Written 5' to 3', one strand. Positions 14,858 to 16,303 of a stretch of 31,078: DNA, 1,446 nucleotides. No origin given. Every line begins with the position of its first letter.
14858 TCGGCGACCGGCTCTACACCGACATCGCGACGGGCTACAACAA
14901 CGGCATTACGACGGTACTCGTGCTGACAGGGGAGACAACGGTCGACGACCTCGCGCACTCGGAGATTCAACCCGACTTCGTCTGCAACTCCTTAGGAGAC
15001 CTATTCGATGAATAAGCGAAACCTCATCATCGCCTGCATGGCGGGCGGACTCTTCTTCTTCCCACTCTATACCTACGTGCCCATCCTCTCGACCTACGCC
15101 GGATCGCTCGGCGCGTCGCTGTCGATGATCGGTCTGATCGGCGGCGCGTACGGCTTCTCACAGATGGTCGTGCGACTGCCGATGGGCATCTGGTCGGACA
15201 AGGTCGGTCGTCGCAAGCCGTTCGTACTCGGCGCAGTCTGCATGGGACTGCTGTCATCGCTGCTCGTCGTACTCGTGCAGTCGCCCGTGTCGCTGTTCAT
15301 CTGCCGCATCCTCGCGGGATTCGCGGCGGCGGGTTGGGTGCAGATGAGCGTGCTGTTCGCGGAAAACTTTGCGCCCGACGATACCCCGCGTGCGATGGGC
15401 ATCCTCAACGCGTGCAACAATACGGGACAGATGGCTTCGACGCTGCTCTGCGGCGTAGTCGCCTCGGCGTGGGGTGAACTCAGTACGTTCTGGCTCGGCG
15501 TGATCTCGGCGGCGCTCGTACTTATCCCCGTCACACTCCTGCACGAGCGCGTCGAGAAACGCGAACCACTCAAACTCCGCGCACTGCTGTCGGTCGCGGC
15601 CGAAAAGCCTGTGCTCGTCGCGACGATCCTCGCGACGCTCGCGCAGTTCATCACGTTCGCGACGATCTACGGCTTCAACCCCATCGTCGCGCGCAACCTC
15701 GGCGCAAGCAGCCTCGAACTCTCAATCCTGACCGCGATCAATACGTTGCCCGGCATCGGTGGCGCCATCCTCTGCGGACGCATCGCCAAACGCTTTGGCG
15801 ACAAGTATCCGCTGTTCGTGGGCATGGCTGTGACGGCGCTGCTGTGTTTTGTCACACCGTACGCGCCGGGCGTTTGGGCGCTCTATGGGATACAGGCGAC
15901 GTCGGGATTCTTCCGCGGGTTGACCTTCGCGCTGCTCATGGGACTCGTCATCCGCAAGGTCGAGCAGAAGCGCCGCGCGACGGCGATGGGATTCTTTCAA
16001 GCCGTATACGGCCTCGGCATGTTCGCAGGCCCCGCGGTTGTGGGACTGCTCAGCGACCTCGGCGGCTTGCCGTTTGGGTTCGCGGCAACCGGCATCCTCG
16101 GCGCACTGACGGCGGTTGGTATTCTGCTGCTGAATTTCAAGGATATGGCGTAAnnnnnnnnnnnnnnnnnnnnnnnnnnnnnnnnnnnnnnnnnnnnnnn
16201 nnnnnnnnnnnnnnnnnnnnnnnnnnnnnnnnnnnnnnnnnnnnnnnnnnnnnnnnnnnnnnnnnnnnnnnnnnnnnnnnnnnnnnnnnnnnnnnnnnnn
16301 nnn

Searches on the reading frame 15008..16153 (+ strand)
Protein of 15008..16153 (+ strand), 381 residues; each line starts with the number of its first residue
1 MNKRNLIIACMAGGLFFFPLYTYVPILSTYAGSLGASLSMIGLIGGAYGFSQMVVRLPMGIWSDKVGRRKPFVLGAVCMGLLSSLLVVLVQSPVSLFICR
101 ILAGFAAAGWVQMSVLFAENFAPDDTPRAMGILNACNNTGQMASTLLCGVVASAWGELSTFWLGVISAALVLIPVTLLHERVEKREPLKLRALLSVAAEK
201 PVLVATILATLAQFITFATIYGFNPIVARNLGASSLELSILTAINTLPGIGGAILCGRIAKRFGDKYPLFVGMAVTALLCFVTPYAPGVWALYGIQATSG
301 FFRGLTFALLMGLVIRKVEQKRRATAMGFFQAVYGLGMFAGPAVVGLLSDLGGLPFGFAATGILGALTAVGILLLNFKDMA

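Call 50: search_protein_families(library=pfam, proteins=[window:15008-16153:+], max_evalue=0.001)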
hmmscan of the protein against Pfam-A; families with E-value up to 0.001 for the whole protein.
window:15008-16153:+ (381 aa): 5 families
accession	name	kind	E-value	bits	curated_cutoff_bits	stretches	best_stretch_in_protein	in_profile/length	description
PF07690.21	MFS_1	-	7.4e-54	183.4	33.4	2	10-219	2-224/347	Major Facilitator Superfamily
PF12832.13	MFS_1_like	-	2.8e-12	46.8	25.2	1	17-358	12-371/373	MFS_1 like family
PF00083.30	Sugar_tr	-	3.7e-09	36.4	22.3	1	19-179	26-192/452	Sugar (and other) transporter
PF06779.20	MFS_4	-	3.8e-07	30.2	26.3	1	23-368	12-355/364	Uncharacterised MFS-type transporter YbfB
PF05977.19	MFS_3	-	4.4e-07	29.2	27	1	33-377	39-393/524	Transmembrane secretion effector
